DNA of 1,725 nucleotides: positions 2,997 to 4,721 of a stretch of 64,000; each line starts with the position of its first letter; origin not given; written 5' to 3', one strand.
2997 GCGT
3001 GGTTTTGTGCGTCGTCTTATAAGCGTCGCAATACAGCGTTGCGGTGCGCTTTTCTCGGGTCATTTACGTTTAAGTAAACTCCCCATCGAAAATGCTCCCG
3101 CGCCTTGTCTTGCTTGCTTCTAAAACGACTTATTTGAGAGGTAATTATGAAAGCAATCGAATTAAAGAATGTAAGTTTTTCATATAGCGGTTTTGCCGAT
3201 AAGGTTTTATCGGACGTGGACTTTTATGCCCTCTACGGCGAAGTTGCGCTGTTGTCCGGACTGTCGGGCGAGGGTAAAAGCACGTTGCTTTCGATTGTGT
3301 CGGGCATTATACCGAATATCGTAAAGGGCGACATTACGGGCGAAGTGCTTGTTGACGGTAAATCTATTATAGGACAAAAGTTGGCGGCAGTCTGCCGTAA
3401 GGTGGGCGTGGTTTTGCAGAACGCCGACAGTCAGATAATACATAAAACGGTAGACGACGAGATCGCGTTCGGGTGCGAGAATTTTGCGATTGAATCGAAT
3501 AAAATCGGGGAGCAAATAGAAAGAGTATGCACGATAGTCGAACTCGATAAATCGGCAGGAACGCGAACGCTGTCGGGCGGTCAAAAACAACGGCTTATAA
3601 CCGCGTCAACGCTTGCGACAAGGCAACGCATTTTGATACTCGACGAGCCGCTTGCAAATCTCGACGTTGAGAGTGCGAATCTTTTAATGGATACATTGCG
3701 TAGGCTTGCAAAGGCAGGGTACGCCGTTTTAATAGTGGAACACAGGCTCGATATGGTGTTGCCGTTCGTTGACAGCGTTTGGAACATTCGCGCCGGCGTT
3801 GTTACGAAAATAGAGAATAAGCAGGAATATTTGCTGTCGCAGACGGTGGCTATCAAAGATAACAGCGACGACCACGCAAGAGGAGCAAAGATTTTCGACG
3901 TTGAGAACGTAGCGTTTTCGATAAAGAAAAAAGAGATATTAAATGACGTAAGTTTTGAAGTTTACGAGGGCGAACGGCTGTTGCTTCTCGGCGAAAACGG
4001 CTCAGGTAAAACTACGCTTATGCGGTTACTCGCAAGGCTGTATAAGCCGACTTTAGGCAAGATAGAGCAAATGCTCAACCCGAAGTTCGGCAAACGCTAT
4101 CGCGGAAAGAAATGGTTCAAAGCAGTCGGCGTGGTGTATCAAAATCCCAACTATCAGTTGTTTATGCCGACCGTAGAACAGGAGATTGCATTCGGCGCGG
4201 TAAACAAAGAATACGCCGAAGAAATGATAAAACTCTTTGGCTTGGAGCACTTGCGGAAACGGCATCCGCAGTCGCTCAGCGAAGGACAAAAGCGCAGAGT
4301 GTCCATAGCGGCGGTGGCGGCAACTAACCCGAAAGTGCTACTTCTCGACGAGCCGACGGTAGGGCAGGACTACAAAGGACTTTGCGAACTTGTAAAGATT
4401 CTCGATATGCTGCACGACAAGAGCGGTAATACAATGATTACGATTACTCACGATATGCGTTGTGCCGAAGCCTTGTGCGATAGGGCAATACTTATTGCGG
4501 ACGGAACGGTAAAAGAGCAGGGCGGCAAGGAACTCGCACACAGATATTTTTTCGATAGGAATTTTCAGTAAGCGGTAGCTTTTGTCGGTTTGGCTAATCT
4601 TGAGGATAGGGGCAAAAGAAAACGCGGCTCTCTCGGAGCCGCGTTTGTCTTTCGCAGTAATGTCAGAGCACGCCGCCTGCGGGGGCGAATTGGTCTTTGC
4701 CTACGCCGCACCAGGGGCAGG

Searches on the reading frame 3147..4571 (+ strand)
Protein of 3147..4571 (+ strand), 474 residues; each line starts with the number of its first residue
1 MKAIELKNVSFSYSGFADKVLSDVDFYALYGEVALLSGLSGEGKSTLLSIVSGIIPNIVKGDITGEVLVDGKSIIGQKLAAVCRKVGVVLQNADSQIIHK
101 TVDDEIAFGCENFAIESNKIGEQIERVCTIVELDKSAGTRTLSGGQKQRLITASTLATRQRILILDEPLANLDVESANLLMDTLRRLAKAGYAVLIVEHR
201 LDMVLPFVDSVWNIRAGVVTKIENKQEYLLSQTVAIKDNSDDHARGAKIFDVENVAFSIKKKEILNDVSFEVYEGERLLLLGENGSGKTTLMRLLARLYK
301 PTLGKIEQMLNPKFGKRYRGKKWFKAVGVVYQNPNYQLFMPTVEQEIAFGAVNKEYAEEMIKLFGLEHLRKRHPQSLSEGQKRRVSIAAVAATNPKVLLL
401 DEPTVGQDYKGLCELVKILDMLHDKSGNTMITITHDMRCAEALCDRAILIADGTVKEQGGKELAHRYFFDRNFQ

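Call 60: find_encoding_contigs(protein=window:3147-4571:+, flank=2500, max_places=10)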
Protein window:3147-4571:+ (474 aa): 21 contigs read that carry it; 7 places shown.
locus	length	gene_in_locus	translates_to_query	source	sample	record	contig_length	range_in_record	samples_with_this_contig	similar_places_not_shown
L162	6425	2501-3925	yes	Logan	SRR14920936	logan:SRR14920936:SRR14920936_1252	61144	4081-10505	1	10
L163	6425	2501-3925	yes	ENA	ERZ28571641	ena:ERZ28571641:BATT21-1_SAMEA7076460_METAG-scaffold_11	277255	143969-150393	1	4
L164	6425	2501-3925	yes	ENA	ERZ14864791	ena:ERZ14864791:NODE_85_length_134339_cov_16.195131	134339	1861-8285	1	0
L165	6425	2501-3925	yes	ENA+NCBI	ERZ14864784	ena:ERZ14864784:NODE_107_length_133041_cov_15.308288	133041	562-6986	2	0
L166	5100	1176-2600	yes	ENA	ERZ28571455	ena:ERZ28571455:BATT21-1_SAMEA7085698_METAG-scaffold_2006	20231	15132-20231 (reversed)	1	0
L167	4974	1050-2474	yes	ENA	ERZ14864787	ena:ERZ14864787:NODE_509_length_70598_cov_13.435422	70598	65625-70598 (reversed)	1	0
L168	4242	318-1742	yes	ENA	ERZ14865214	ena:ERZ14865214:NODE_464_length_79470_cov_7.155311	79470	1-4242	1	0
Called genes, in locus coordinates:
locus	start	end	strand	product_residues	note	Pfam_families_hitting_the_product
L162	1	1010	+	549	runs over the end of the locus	PF00664:ABC_membrane, PF00005:ABC_tran, PF02463:SMC_N (weak)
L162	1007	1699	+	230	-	-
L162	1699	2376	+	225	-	PF02361:CbiQ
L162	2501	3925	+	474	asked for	PF00005:ABC_tran, PF02463:SMC_N (faint), PF03193:RsgA_GTPase (faint), PF13191:AAA_16 (faint), PF13555:AAA_29 (faint), PF13304:AAA_21 (faint), PF00005:ABC_tran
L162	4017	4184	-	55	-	PF00301:Rubredoxin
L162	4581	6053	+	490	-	PF13365:Trypsin_2, PF00089:Trypsin, PF13180:PDZ_2 (faint)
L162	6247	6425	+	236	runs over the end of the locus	PF00072:Response_reg, PF04397:LytTR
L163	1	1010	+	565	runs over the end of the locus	PF00664:ABC_membrane, PF00005:ABC_tran, PF02463:SMC_N (weak)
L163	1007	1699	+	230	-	-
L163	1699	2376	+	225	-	PF02361:CbiQ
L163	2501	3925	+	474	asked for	PF00005:ABC_tran, PF02463:SMC_N (faint), PF03193:RsgA_GTPase (faint), PF13191:AAA_16 (faint), PF13555:AAA_29 (faint), PF13304:AAA_21 (faint), PF00005:ABC_tran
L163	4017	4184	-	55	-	PF00301:Rubredoxin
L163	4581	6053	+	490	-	PF13365:Trypsin_2, PF00089:Trypsin, PF13180:PDZ_2 (faint)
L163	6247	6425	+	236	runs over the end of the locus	PF00072:Response_reg, PF04397:LytTR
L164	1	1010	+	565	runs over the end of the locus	PF00664:ABC_membrane, PF00005:ABC_tran, PF02463:SMC_N (weak)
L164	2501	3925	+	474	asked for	PF00005:ABC_tran, PF02463:SMC_N (faint), PF03193:RsgA_GTPase (faint), PF13191:AAA_16 (faint), PF13555:AAA_29 (faint), PF13304:AAA_21 (faint), PF00005:ABC_tran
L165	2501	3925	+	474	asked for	PF00005:ABC_tran, PF02463:SMC_N (faint), PF03193:RsgA_GTPase (faint), PF13191:AAA_16 (faint), PF13555:AAA_29 (faint), PF13304:AAA_21 (faint), PF00005:ABC_tran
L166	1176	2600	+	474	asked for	PF00005:ABC_tran, PF02463:SMC_N (faint), PF03193:RsgA_GTPase (faint), PF13191:AAA_16 (faint), PF13555:AAA_29 (faint), PF13304:AAA_21 (faint), PF00005:ABC_tran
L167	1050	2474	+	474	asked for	PF00005:ABC_tran, PF02463:SMC_N (faint), PF03193:RsgA_GTPase (faint), PF13191:AAA_16 (faint), PF13555:AAA_29 (faint), PF13304:AAA_21 (faint), PF00005:ABC_tran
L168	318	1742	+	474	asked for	PF00005:ABC_tran, PF02463:SMC_N (faint), PF03193:RsgA_GTPase (faint), PF13191:AAA_16 (faint), PF13555:AAA_29 (faint), PF13304:AAA_21 (faint), PF00005:ABC_tran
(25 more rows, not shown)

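Call 72: find_homologous_proteins(query=window:3147-4571:+, max_evalue=1e-80)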
Query window:3147-4571:+ (474 aa): 2460 proteins with E <= 1e-80 among 8000 candidates; the best 120 are listed.
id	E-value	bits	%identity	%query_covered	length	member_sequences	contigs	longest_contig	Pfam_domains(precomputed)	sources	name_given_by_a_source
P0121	1.3e-282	955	91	99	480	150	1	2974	PF00005.34,PF13555.13,PF03193.23,PF02463.26,PF13304.13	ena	-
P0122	1.3e-278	942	91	99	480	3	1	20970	PF00005.34,PF13555.13,PF03193.23,PF02463.26,PF13304.13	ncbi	-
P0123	4.5e-274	927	89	99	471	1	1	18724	PF00005.34,PF13555.13,PF03193.23,PF02463.26,PF13304.13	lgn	-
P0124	1.9e-270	915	88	99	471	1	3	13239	PF00005.34,PF13555.13,PF02463.26,PF13304.13,PF13191.13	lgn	-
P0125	5.2e-269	910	87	99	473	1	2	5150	PF00005.34,PF13555.13,PF02463.26,PF13304.13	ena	-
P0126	1.9e-268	909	87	99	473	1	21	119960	PF00005.34,PF13555.13,PF02463.26,PF13304.13,PF13191.13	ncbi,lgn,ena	-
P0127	5.6e-268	907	85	100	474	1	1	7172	PF00005.34,PF13555.13,PF03193.23,PF02463.26,PF13304.13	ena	-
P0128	7.4e-267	903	87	99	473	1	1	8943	PF00005.34,PF13555.13,PF02463.26,PF13304.13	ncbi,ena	-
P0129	9.0e-267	903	87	99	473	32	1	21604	PF00005.34,PF13555.13,PF03193.23,PF02463.26,PF13304.13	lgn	-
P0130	9.6e-267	903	87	99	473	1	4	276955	PF00005.34,PF13555.13,PF03193.23,PF02463.26,PF13304.13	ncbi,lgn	-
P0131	7.0e-266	900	87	99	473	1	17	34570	PF00005.34,PF13555.13,PF03193.23,PF02463.26,PF13304.13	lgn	-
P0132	1.7e-265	899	87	99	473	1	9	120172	PF00005.34,PF13555.13,PF03193.23,PF02463.26,PF13304.13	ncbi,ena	-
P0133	3.3e-265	898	87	99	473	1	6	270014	PF00005.34,PF13555.13,PF03193.23,PF02463.26,PF13304.13,PF13191.13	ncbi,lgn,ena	-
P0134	4.6e-265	897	87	99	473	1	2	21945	PF00005.34,PF13555.13,PF03193.23,PF02463.26,PF13304.13,PF13191.13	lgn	-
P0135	8.3e-265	897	86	100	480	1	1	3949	PF00005.34,PF13555.13,PF03193.23,PF13304.13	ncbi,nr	ncbi:MAG: energy-coupling factor ABC transporter ATP-binding protein [Clostridia bacterium]|nr:energ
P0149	1.2e-259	880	85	99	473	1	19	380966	PF00005.34,PF13555.13,PF03193.23,PF13304.13,PF13191.13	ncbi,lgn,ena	-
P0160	3.4e-255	865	83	100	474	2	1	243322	PF00005.34,PF13555.13,PF02463.26,PF13304.13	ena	-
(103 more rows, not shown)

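Call 73: find_encoding_contigs(protein=P0122, flank=10000, max_places=2)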
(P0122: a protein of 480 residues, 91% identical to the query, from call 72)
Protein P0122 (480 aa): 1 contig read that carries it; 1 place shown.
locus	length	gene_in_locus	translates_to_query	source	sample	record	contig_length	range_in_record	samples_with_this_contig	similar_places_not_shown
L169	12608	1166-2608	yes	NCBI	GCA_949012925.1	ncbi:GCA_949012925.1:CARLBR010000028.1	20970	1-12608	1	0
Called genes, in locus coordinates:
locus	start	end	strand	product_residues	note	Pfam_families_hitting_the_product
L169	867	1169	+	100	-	PF02361:CbiQ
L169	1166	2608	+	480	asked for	PF00005:ABC_tran, PF02463:SMC_N (faint), PF03193:RsgA_GTPase (faint), PF13555:AAA_29 (faint), PF13304:AAA_21 (faint), PF00005:ABC_tran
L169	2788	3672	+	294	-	PF01497:Peripla_BP_2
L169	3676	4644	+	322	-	PF01032:FecCD, PF00005:ABC_tran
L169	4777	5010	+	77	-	-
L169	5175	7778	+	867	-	PF22848:ASD1_dom, PF06964:Alpha-L-AF_C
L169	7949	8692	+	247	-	PF19568:Spore_III_AA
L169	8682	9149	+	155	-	PF09548:Spore_III_AB (weak)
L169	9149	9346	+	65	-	PF06686:SpoIIIAC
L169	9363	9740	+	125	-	PF06686:SpoIIIAC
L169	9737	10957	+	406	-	PF09546:Spore_III_AE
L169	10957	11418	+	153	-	PF09581:Spore_III_AF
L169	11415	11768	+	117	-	-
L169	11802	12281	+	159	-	PF12685:SpoIIIAH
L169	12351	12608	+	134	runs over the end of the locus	PF03780:Asp23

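Call 74: find_encoding_contigs(protein=P0126, flank=10000, max_places=2)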
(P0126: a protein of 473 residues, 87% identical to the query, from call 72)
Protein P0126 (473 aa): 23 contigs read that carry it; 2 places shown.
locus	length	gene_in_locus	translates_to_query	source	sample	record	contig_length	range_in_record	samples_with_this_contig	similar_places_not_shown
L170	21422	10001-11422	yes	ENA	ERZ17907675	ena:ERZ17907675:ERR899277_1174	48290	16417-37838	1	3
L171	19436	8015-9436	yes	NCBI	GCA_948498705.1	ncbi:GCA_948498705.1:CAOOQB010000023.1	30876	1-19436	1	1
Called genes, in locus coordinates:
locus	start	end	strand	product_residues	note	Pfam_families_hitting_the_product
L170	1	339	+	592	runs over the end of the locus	PF00664:ABC_membrane, PF00005:ABC_tran, PF02463:SMC_N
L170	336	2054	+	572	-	PF00664:ABC_membrane, PF02463:SMC_N, PF00005:ABC_tran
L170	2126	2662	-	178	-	PF13751:DDE_Tnp_1_6, PF01609:DDE_Tnp_1 (weak)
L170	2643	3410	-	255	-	-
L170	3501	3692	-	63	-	-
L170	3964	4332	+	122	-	PF01325:Fe_dep_repress, PF12802:MarR_2 (faint), PF02742:Fe_dep_repr_C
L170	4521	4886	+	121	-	-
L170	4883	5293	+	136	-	PF11756:YgbA_NO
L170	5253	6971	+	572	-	PF00664:ABC_membrane, PF00005:ABC_tran, PF02463:SMC_N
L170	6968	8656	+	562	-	PF00664:ABC_membrane, PF00005:ABC_tran, PF02463:SMC_N (weak)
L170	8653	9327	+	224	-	-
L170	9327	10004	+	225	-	PF02361:CbiQ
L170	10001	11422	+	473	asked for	PF00005:ABC_tran, PF02463:SMC_N (faint), PF13191:AAA_16 (faint), PF13555:AAA_29 (faint), PF13304:AAA_21 (faint), PF00005:ABC_tran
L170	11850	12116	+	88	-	-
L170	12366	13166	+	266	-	PF00239:Resolvase, PF07508:Recombinase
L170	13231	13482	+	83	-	PF01797:Y1_Tnp (weak)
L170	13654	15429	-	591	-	PF01321:Creatinase_N, PF16189:Creatinase_N_2, PF00557:Peptidase_M24, PF16188:Peptidase_M24_C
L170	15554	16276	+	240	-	PF02674:Colicin_V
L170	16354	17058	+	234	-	-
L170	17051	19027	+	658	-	PF00456:Transketolase_N, PF00676:E1_dh (weak), PF02779:Transket_pyr, PF22613:Transketolase_C_1, PF02780:Transketolase_C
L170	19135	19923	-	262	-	PF00588:SpoU_methylase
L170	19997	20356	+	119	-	-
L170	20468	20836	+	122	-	PF00392:GntR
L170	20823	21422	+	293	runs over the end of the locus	PF00005:ABC_tran, PF13304:AAA_21 (faint)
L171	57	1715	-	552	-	PF05598:DUF772 (weak), PF01609:DDE_Tnp_1, PF13751:DDE_Tnp_1_6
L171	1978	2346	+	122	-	PF01325:Fe_dep_repress, PF12802:MarR_2 (faint), PF02742:Fe_dep_repr_C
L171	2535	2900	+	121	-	-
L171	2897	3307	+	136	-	PF11756:YgbA_NO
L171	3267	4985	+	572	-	PF00664:ABC_membrane, PF00005:ABC_tran, PF02463:SMC_N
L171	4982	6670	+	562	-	PF00664:ABC_membrane, PF00005:ABC_tran, PF02463:SMC_N (weak)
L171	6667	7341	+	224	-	-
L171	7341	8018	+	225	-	PF02361:CbiQ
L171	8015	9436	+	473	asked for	PF00005:ABC_tran, PF02463:SMC_N (faint), PF13191:AAA_16 (faint), PF13555:AAA_29 (faint), PF13304:AAA_21 (faint), PF00005:ABC_tran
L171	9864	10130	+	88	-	-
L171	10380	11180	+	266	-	PF00239:Resolvase, PF07508:Recombinase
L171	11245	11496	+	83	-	PF01797:Y1_Tnp (weak)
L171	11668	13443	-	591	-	PF01321:Creatinase_N, PF16189:Creatinase_N_2, PF00557:Peptidase_M24, PF16188:Peptidase_M24_C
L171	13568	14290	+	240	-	PF02674:Colicin_V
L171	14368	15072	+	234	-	-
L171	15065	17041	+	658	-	PF00456:Transketolase_N, PF00676:E1_dh (weak), PF02779:Transket_pyr, PF22613:Transketolase_C_1, PF02780:Transketolase_C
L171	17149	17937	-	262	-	PF00588:SpoU_methylase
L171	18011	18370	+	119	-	-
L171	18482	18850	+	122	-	PF00392:GntR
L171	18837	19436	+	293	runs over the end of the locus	PF00005:ABC_tran, PF13304:AAA_21 (faint)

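Call 75: find_encoding_contigs(protein=P0149, flank=10000, max_places=2)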
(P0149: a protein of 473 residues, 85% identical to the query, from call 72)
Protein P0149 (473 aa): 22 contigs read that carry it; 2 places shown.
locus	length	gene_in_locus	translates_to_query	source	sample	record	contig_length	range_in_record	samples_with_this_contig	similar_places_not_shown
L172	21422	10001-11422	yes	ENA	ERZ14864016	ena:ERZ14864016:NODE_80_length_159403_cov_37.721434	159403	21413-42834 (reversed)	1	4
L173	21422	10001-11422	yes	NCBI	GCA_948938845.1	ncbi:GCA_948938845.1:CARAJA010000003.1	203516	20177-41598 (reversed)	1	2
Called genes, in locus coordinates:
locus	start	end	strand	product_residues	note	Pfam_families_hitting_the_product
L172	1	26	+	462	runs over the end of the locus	PF01743:PolyA_pol, PF12627:PolyA_pol_RNAbd, PF01966:HD (weak)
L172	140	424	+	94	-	PF01250:Ribosomal_S6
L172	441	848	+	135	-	PF00436:SSB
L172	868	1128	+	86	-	PF01084:Ribosomal_S18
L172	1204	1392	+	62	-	-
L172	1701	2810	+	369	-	PF01145:Band_7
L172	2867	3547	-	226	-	PF01168:Ala_racemase_N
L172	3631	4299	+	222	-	PF25084:LbH_EIF2B, PF25247:LbH_GLGC (faint), PF25087:GMPPB_C, PF00132:Hexapep (weak)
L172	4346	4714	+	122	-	PF01325:Fe_dep_repress, PF12802:MarR_2 (faint), PF02742:Fe_dep_repr_C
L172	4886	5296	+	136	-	PF11756:YgbA_NO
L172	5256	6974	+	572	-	PF00664:ABC_membrane, PF00005:ABC_tran, PF02463:SMC_N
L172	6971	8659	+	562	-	PF00664:ABC_membrane, PF00005:ABC_tran, PF02463:SMC_N (weak)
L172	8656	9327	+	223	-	-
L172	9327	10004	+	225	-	PF02361:CbiQ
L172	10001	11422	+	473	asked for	PF03193:RsgA_GTPase (faint), PF00005:ABC_tran, PF13191:AAA_16 (faint), PF13555:AAA_29 (faint), PF13304:AAA_21 (faint), PF00005:ABC_tran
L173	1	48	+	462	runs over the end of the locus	PF01743:PolyA_pol, PF12627:PolyA_pol_RNAbd, PF01966:HD (weak)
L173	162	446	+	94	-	PF01250:Ribosomal_S6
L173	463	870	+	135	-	PF00436:SSB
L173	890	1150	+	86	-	PF01084:Ribosomal_S18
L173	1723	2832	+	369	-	PF01145:Band_7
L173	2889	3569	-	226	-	PF01168:Ala_racemase_N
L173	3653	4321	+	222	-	PF25084:LbH_EIF2B, PF25247:LbH_GLGC (faint), PF25087:GMPPB_C, PF00132:Hexapep (weak)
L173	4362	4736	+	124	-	PF01325:Fe_dep_repress, PF12802:MarR_2 (faint), PF02742:Fe_dep_repr_C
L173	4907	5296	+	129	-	PF11756:YgbA_NO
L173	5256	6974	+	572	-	PF00664:ABC_membrane, PF00005:ABC_tran, PF02463:SMC_N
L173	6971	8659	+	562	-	PF00664:ABC_membrane, PF00005:ABC_tran, PF02463:SMC_N (weak)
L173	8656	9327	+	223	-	-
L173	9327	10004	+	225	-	PF02361:CbiQ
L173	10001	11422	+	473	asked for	PF03193:RsgA_GTPase (faint), PF00005:ABC_tran, PF13191:AAA_16 (faint), PF13555:AAA_29 (faint), PF13304:AAA_21 (faint), PF00005:ABC_tran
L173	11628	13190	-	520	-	PF04932:Wzy_C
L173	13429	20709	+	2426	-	PF09479:Flg_new (weak)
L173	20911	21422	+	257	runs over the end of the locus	PF02397:Bac_transf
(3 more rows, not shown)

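Call 76: find_encoding_contigs(protein=P0160, flank=10000, max_places=1)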
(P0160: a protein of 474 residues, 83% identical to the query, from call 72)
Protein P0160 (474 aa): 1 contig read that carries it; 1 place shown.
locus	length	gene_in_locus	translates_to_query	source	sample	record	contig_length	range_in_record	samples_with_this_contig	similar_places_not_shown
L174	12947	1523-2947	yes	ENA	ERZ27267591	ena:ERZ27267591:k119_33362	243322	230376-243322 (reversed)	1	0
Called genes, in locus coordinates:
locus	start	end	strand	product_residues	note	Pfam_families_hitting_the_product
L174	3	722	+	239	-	?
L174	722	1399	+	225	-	PF02361:CbiQ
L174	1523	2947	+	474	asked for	PF00005:ABC_tran, PF02463:SMC_N (faint), PF13555:AAA_29 (faint), PF13304:AAA_21 (faint), PF00005:ABC_tran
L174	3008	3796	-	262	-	PF07875:Coat_F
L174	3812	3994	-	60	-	-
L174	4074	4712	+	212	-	PF27462:RecX_N, PF21982:RecX_HTH1, PF02631:RecX_HTH2, PF21981:RecX_HTH3 (weak)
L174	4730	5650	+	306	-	PF03576:Peptidase_S58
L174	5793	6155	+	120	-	PF01648:ACPS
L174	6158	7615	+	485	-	PF03853:YjeF_N, PF01256:Carb_kinase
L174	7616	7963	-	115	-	PF02452:PemK_toxin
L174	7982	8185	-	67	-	-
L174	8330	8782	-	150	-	-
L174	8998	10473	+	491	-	PF01943:Polysacc_synt (faint), PF01554:MatE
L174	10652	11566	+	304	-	PF00294:PfkB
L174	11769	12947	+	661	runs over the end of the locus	PF04851:ResIII, PF17757:UvrB_inter, PF27431:UvrB_3rd, PF00271:Helicase_C, PF12344:UvrB, PF02151:UVR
